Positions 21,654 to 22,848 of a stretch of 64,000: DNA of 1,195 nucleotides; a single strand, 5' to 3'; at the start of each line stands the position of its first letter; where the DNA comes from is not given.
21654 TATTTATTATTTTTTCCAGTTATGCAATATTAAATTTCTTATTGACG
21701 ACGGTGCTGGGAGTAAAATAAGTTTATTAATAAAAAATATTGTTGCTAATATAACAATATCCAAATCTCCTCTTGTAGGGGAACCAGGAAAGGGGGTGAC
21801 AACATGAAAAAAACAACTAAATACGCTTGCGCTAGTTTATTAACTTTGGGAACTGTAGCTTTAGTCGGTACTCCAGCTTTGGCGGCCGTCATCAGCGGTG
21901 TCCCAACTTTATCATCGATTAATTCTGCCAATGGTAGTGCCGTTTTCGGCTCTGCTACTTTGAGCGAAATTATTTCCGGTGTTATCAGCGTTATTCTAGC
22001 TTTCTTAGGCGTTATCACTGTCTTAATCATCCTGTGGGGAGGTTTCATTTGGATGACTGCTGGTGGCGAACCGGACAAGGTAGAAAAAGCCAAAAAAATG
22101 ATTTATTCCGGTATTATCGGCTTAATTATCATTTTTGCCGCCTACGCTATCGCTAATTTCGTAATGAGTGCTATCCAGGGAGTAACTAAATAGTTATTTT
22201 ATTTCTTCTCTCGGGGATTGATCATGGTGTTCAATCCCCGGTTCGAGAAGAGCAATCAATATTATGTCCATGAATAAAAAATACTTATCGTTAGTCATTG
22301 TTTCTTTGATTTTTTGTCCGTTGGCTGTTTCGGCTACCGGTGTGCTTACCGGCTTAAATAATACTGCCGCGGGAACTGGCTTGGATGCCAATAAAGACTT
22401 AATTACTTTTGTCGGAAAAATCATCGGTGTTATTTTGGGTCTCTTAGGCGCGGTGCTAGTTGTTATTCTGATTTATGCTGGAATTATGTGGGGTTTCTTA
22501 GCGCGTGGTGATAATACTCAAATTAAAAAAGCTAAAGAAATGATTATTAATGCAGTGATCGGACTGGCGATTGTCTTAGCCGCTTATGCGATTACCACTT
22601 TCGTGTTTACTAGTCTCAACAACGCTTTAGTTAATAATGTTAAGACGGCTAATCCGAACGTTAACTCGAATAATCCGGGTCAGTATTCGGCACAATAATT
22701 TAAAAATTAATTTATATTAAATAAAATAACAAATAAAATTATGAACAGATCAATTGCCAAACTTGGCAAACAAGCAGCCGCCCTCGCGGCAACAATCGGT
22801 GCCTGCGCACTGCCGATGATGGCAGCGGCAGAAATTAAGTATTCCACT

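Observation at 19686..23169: Array of six tandem paralogous secreted proteins sharing a VirB2/TrbC-like two-helix pilin C-terminus with hypervariable, partly Cys-rich ectodomains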

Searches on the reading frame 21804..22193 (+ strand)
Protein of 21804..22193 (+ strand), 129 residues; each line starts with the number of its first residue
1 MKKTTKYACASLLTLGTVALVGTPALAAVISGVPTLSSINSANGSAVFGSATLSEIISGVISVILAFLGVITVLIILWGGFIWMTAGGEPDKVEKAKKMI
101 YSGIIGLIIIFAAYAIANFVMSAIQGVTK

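Call 3: search_protein_families(library=pfam, proteins=[window:21804-22193:+], max_evalue=1)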
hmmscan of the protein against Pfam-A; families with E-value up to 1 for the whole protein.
window:21804-22193:+ (129 aa): 2 families
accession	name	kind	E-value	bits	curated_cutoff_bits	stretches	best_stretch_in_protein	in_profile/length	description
PF18895.5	T4SS_pilin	-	1.5e-10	41.4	26.6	1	50-120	2-71/71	Type IV secretion system pilin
PF01312.24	Bac_export_2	-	0.071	12.8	24.4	1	28-124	105-202/335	FlhB HrpN YscU SpaS Family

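Call 4: search_protein_families(library=ncbifam, proteins=[window:21804-22193:+], max_evalue=1)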
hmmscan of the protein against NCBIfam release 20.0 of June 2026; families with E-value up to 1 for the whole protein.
window:21804-22193:+ (129 aa): 2 families
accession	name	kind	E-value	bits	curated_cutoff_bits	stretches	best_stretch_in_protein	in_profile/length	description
NF045849.1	ICE_MMCAP2_0565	equivalog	3.7e-10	39.4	40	1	51-124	7-80/80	Mbov_0395 family pilin-like conjugal transfer protein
TIGR01404.2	FlhB_rel_III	equivalog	0.032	13.6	358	1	20-124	99-204/341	type III secretion system export apparatus subunit SctU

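Call 21: list_cluster_members(proteins=[P0001, window:21804-22193:+, window:22741-23169:+, window:20222-20740:+, window:58691-60430:-])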
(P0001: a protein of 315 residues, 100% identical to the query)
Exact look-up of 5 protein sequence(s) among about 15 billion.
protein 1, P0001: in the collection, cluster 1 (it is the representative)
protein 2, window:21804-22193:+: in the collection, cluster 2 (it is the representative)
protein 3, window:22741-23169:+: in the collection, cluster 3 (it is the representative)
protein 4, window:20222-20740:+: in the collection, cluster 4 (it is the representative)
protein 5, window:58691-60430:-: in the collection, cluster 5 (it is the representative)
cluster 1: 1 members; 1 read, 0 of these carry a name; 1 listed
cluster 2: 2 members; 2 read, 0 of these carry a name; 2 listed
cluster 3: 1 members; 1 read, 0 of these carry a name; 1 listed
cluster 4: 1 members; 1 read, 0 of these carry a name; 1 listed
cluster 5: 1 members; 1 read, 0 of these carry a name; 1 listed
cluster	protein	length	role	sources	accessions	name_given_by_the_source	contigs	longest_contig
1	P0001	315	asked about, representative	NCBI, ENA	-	-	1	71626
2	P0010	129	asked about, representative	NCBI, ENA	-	-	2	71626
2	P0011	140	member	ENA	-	-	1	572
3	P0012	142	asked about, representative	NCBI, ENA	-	-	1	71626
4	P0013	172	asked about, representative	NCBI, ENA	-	-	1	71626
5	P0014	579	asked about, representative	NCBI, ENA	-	-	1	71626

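Call 22: find_encoding_contigs(protein=window:21804-22193:+, flank=10000, max_places=4)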
Protein window:21804-22193:+ (129 aa): 1 contig read that carries it; 1 place shown.
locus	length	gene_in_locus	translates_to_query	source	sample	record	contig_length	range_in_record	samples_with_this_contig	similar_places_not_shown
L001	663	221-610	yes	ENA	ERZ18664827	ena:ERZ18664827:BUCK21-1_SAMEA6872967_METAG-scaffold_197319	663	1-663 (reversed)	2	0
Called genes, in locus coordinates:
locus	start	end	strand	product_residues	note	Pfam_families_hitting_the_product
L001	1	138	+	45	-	?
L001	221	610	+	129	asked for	PF18895:T4SS_pilin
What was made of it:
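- Tried and rejected: The look-up of p4 returned only a 663 bp fragment (call 22).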

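Call 46: find_homologous_proteins(query=window:21804-22193:+, max_evalue=0.00001)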
Query window:21804-22193:+ (129 aa): 95 proteins with E <= 0.00001 among 168 candidates.
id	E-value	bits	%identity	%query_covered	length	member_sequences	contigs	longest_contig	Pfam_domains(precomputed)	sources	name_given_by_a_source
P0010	5.3e-70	251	100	100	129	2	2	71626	PF18895.6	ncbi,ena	-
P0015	5.2e-49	183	79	96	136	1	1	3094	PF18895.6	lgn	-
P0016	3.4e-44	167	71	99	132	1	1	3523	PF18895.6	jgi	jgi:hypothetical protein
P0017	5.1e-35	138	59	99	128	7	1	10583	PF18895.6,PF04956.19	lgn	-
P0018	1.2e-33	133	59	99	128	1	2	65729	PF18895.6,PF04956.19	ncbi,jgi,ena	ncbi:MAG: hypothetical protein WCT26_00295 [Candidatus Buchananbacteria bacterium]|jgi:hypothetical 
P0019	3.8e-33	132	59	99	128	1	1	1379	PF18895.6,PF04956.19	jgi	jgi:hypothetical protein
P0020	4.0e-33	132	55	99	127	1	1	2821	PF18895.6,PF04956.19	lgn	-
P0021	2.2e-32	129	57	99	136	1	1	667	PF18895.6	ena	-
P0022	3.1e-32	129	60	92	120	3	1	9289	PF18895.6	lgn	-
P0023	4.3e-32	128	60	92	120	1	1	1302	PF18895.6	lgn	-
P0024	1.2e-31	127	59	90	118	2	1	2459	PF18895.6,PF04956.19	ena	-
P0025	1.3e-31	127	55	100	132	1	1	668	PF18895.6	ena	-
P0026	2.0e-31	126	54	97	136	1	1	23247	PF18895.6,PF04956.19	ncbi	ncbi:MAG: pilin [Patescibacteria group bacterium]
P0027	2.1e-31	126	56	99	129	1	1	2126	PF18895.6,PF04956.19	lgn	-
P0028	4.8e-31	125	55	99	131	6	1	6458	PF18895.6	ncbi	-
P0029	6.3e-31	125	57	98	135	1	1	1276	PF18895.6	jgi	jgi:hypothetical protein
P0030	6.6e-31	125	57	99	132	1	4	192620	PF18895.6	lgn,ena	-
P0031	8.8e-31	124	54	98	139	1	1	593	PF18895.6,PF04956.19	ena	-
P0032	1.6e-30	123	58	96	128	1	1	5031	PF18895.6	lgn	-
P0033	1.7e-30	123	53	99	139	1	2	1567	PF18895.6,PF04956.19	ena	-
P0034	4.2e-30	122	54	99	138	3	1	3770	PF18895.6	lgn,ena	-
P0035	6.9e-30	121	55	100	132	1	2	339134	PF18895.6,PF05987.19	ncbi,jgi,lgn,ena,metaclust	metaclust:\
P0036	1.0e-29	121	54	99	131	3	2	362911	PF18895.6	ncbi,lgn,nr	ncbi:MAG: hypothetical protein BWY53_00136 [Parcubacteria group bacterium ADurb.Bin326]|nr:MAG: hypo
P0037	1.1e-29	121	51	99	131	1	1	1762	PF18895.6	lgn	-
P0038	1.3e-29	120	56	90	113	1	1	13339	PF18895.6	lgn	-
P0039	1.5e-29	120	53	100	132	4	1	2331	PF18895.6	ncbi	-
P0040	2.1e-29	120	55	99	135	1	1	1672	PF18895.6,PF04956.19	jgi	-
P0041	4.8e-29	119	51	100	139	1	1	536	PF18895.6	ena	-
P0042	6.3e-29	118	55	90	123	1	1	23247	PF18895.6,PF04956.19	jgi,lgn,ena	-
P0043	1.1e-28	118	52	98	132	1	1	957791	PF18895.6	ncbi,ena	ncbi:MAG: hypothetical protein WC473_03655 [Patescibacteria group bacterium]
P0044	1.1e-28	117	54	99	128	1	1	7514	PF18895.6,PF04956.19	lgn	-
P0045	1.2e-28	117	52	98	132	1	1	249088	PF18895.6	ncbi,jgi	ncbi:MAG: hypothetical protein WC668_00385 [Patescibacteria group bacterium]|jgi:hypothetical protei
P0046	1.4e-28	117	58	88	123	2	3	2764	PF18895.6,PF04956.19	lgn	-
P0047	2.2e-28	117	52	98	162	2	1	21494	PF18895.6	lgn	-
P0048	3.6e-28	116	52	99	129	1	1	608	PF18895.6,PF04956.19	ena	-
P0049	4.4e-28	116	53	99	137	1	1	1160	PF18895.6,PF04956.19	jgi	-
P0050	5.2e-28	115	50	100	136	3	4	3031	PF18895.6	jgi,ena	jgi:hypothetical protein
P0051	7.9e-28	115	54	94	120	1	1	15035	PF18895.6,PF04956.19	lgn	-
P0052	1.1e-27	114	57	98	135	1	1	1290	PF18895.6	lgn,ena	-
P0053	1.2e-27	114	51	97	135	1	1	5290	PF18895.6,PF04956.19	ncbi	-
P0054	6.5e-27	112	52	100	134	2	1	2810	PF18895.6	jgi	-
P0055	6.8e-27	112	54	98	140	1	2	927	PF18895.6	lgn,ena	-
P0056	7.6e-27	112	54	90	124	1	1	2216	PF18895.6,PF04956.19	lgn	-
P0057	1.0e-26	111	55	96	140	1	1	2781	PF18895.6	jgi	-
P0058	6.6e-26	109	65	66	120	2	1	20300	PF18895.6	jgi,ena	-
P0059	1.1e-25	108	69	60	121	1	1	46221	PF18895.6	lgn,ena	-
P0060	1.2e-25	108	56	80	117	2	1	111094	PF18895.6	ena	-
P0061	1.3e-25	108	59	80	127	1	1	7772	PF18895.6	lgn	-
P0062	4.6e-25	106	50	99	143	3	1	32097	PF18895.6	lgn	-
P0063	1.1e-24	105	48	99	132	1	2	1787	PF18895.6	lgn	-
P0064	3.2e-24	103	47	100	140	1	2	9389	PF18895.6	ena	-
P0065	3.3e-24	103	52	87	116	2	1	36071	PF18895.6,PF04956.19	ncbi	-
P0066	6.3e-24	102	48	99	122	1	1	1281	PF18895.6,PF04956.19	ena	-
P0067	3.3e-23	100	48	94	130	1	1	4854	PF18895.6,PF04956.19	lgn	-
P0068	3.7e-23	100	46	97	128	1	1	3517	PF18895.6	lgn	-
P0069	5.2e-23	99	45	97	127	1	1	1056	PF18895.6,PF04956.19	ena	-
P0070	6.0e-23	99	45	99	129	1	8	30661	PF18895.6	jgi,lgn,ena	jgi:hypothetical protein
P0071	6.7e-23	99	59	63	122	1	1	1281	PF18895.6,PF04956.19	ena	-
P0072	7.8e-23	99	45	97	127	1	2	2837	PF18895.6,PF04956.19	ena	-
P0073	1.4e-22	98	49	95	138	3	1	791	PF18895.6,PF04956.19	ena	-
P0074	1.5e-22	98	47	99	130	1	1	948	PF18895.6,PF04956.19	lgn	-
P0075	1.9e-22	97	54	89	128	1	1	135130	PF18895.6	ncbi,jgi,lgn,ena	ncbi:MAG: hypothetical protein WC518_03790 [Patescibacteria group bacterium]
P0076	4.6e-22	96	58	63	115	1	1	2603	PF18895.6,PF04956.19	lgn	-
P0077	8.3e-22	95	45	95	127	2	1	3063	PF18895.6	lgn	-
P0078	9.1e-22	95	47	96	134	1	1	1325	PF18895.6,PF04956.19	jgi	jgi:amino acid transporter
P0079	1.2e-21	95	44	97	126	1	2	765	PF18895.6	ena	-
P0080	1.3e-21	95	44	95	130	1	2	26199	PF18895.6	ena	-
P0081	1.4e-21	95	44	95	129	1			PF18895.6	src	-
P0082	1.8e-21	94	44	95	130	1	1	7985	PF18895.6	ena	-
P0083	1.9e-21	94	52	88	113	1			PF18895.6,PF04956.19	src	-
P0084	2.4e-21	94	45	85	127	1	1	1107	PF18895.6,PF04956.19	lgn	-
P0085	4.5e-21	93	57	61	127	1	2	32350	PF18895.6,PF04956.19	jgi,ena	-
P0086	4.5e-21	93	44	97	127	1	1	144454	PF18895.6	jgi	jgi:type IV secretory pathway VirB2 component (pilin)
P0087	5.1e-21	93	46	98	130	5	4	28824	PF18895.6,PF04956.19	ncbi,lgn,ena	ncbi:MAG: hypothetical protein AAB969_03300 [Patescibacteria group bacterium]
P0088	1.1e-20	92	49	52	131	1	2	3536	PF18895.6,PF04956.19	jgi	-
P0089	7.7e-20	89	57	60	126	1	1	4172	PF18895.6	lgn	-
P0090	3.2e-19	87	45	85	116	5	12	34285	PF18895.6,PF04956.19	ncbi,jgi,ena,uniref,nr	ncbi:MAG: hypothetical protein A2663_02875 [Candidatus Buchananbacteria bacterium RIFCSPHIGHO2_01_FU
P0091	1.1e-18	85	53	60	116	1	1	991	PF18895.6,PF04956.19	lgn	-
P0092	2.3e-18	84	51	71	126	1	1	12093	PF18895.6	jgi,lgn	jgi:amino acid transporter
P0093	2.4e-18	84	51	62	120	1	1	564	PF18895.6,PF04956.19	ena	-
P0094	6.8e-18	83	57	63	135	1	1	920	PF18895.6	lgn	-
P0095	1.9e-17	81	44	96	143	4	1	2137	PF18895.6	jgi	jgi:cytochrome bd-type quinol oxidase subunit 2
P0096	2.6e-17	81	56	63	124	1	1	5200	PF18895.6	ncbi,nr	ncbi:MAG: pilin [Patescibacteria group bacterium]|nr:pilin [Patescibacteria group bacterium]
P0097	8.2e-17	79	54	63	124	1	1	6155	PF18895.6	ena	-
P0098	1.1e-16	79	55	62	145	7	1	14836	PF18895.6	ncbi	-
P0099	1.1e-16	79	56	60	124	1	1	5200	PF18895.6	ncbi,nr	ncbi:MAG: pilin [Patescibacteria group bacterium]|nr:pilin [Patescibacteria group bacterium]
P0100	1.2e-16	79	42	81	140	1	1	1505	PF18895.6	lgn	-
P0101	1.5e-16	78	51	58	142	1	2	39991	PF18895.6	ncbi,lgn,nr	ncbi:hypothetical protein IT408_03610 [Candidatus Uhrbacteria bacterium]|nr:hypothetical protein [Ca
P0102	2.3e-16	78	47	71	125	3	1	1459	PF18895.6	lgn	-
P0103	3.0e-16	77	42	96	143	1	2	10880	PF18895.6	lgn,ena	-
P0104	3.5e-16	77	55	62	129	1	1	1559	PF18895.6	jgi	-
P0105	7.5e-16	76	47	58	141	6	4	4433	PF18895.6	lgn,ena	-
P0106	1.2e-11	62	53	38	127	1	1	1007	PF18895.6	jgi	jgi:cytochrome bd-type quinol oxidase subunit 2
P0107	1.2e-9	56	35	74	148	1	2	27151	PF18895.6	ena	-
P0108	1.9e-9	55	37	96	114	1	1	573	PF18895.6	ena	-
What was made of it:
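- On Pfam PF04956 TrbC/VIRB2 (canonical conjugative pilins): Many p4 homologues elsewhere carry a precomputed PF04956 hit (call 46).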

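Call 55: predict_structure(alignment_id=A4)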
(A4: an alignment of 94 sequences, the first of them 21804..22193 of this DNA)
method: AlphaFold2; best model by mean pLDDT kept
length: 129 residues; sequences in the alignment: 94
mean_pLDDT: 79.4   pTM: 0.54
mean pLDDT of the five models: 79.4, 78.0, 77.8, 76.9, 73.0
residues with pLDDT >= 90: 57; 70-90: 30; 50-70: 36; < 50: 6
segments of 3 or more residues with pLDDT < 50: none
pLDDT, mean of each block of 10 residues (from residue 1): 63 73 62 52 51 81 93 96 93 95 97 93 82
secondary structure, 60 per line:
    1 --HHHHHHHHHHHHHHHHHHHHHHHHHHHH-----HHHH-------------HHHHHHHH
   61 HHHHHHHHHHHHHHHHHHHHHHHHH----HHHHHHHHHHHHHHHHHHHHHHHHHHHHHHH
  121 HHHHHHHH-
elements in order: H3-30 H36-39 H53-85 H90-128
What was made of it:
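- On Pfam PF18895 T4SS_pilin (Patescibacterial / monoderm VirB2-like pilins): The AlphaFold2 hairpin of p4 has pLDDT above 90 (call 55).
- AlphaFold2 models p4 as a confident helical hairpin (call 55).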

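Call 60: fold_search(model_id=the predicted structure, library=pdb)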
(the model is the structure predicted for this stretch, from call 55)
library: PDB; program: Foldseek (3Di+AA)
matches with E <= 10: 160; with E <= 0.001: 0
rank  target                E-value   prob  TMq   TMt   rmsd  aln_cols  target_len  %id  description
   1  1a91_MODEL_1_A        6.2e-01  0.95  0.45  0.67   2.7        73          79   15  SUBUNIT C OF THE F1FO ATP SYNTHASE OF ESCHERICHIA COLI; NMR, 10 STRUCTURES (released 1998-07-01)
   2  3epv_C                9.0e-01  0.91  0.45  0.54   4.7        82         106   12  X-ray Structure of the Metal-sensor CnrX in both the Apo- and Copper-bound Forms (released 2008-11-25)
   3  2y3h_B                1.4e+00  0.85  0.46  0.54   4.2        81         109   12  E63Q mutant of Cupriavidus metallidurans CH34 CnrXs (released 2011-03-30)
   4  8ivz_B                1.6e+00  0.25  0.33  0.27   5.5        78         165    9  Crystal structure of talin R7 in complex with KANK1 KN motif (released 2023-11-08)
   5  5oql_H                1.7e+00  0.20  0.34  0.25  20.7       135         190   11  Cryo-EM structure of the 90S pre-ribosome from Chaetomium thermophilum (released 2017-10-11)
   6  2y3h_A                2.3e+00  0.72  0.46  0.53   4.3        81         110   12  E63Q mutant of Cupriavidus metallidurans CH34 CnrXs (released 2011-03-30)
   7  5lfk_B                2.3e+00  0.47  0.39  0.22   6.1        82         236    8  Crystal structure of CpxAHDC (hemiphosphorylated form) (released 2017-06-07)
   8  7qsm_A                2.3e+00  0.14  0.29  0.34  12.4       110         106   16  Bovine complex I in lipid nanodisc, Deactive-ligand (composite) (released 2022-05-25)
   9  1l6t_MODEL_1_A        2.6e+00  0.35  0.38  0.55   3.9        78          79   15  STRUCTURE OF ALA24/ASP61 TO ASP24/ASN61 SUBSTITUTED SUBUNIT C OF ESCHERICHIA COLI ATP SYNTHASE (released 2002-07-24)
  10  8b6l_P                2.9e+00  0.10  0.27  0.07  11.0       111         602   14  Subtomogram average of the human Sec61-TRAP-OSTA-translocon (released 2022-12-07)
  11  9n9j_P2               2.9e+00  0.10  0.26  0.07  10.9       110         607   13  Structure of a GRP94 folding intermediate engaged with a CCDC134- and FKBP11-bound secretory translocon (released 2025-11-19)
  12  9fso_W                3.1e+00  0.38  0.39  0.22   9.1        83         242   14  Human RNA Polymerase III Class III Open Pre-initiation Complex 1 (OC1) (released 2025-01-15)
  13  8x2t                  3.1e+00  0.08  0.26  0.12  17.2       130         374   12  The Crystal Structure of FES from Biortus. (released 2023-12-27)
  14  3zg1_A                3.3e+00  0.51  0.44  0.52   7.5       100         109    9  NI-BOUND FORM OF M123A MUTANT OF CUPRIAVIDUS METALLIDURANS CH34 CNRXS (released 2013-10-23)
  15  7a23_K                3.3e+00  0.38  0.31  0.46  15.7        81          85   10  Plant mitochondrial respiratory complex I (released 2020-10-28)
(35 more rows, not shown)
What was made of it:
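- On Pfam PF04956 TrbC/VIRB2 (canonical conjugative pilins): Foldseek finds nothing significant (call 60).
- The nearest, non-significant, structural match is the c-ring subunit of ATP synthase (call 60).
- Tried and rejected: The best was ATP synthase subunit c at E 0.6 (call 60).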

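Call 61: search_solved_structures(query=A4, max_evalue=10, show_alignments=3)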
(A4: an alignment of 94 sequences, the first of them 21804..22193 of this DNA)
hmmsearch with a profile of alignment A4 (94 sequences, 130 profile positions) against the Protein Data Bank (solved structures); distinct sequences matched with E-value up to 10: 1.
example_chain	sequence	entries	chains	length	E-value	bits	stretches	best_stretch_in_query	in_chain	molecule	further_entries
9k7v_X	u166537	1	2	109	0.3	14.2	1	15-77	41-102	PsbX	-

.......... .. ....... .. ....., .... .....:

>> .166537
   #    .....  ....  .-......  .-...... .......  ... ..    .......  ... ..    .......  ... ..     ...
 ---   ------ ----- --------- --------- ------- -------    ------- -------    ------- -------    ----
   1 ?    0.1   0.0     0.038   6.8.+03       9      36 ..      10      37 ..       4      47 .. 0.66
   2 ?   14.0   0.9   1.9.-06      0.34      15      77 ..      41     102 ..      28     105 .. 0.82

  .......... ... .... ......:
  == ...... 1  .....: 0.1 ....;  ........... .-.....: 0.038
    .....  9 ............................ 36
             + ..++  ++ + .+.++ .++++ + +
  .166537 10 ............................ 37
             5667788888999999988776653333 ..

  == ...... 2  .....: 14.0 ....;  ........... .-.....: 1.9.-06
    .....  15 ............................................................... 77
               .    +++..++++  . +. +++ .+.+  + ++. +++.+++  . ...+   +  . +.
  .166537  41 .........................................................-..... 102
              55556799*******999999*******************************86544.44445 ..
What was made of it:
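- On Pfam PF04956 TrbC/VIRB2 (canonical conjugative pilins): The profile finds no solved pilin in PDB sequences (call 61).
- Tried and rejected: A profile of 94 p4 homologues searched against PDB sequences found no pilin (call 61).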

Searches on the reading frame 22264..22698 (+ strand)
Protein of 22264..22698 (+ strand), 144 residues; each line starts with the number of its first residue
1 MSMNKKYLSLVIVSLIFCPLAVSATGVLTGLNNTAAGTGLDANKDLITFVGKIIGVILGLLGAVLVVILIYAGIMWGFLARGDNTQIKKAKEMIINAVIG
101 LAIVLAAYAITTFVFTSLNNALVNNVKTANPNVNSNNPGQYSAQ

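Call 3: search_protein_families(library=pfam, proteins=[window:22264-22698:+], max_evalue=1)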
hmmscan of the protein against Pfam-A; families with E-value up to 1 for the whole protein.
window:22264-22698:+ (144 aa): 6 families
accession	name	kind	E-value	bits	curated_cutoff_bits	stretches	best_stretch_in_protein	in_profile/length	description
PF18895.5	T4SS_pilin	-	8.4e-08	32.6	26.6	1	48-114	7-71/71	Type IV secretion system pilin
PF04956.18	TrbC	-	0.0001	22.9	27.9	1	16-112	11-96/98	TrbC/VIRB2 pilin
PF02699.20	YajC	-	0.084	13.2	28.2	1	65-106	3-44/78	Preprotein translocase subunit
PF05987.18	DUF898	-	0.13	11.8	28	1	49-131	180-262/336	Bacterial protein of unknown function (DUF898)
PF13996.11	YobH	-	0.17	12.4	27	1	10-42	7-39/70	YobH-like protein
PF02417.20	Chromate_transp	-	0.23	11.9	28.6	1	35-112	60-129/166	Chromate transporter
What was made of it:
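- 22264..22698 (+): p5: pilin, 144 aa. Layout: signal peptide 1-24, 21-residue tail, core 46-122, 22-residue Asn-rich C-terminal tail. PF18895, 32.6 bits (call 3).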

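Call 4: search_protein_families(library=ncbifam, proteins=[window:22264-22698:+], max_evalue=1)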
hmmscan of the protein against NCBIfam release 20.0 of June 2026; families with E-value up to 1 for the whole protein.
window:22264-22698:+ (144 aa): 5 families
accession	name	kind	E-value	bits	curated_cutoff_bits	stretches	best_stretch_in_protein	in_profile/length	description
NF045849.1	ICE_MMCAP2_0565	equivalog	2.1e-06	27.3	40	1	45-115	8-77/80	Mbov_0395 family pilin-like conjugal transfer protein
NF005625.0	PRK07375.2-4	equivalog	0.032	13.9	165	1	58-117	30-89/141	putative monovalent cation/H+ antiporter subunit C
NF046054.1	memb_MPN527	equivalog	0.038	14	80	1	9-130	37-153/211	MPN527 family putative ECF transporter permease subunit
NF033218.1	anchor_AmaP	equivalog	0.17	11.6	55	1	52-119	3-71/166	alkaline shock response membrane anchor protein AmaP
NF047413.1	heterocyst_PatX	equivalog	0.29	11.9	30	0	7-33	4-30/69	heterocyst-inhibiting protein PatX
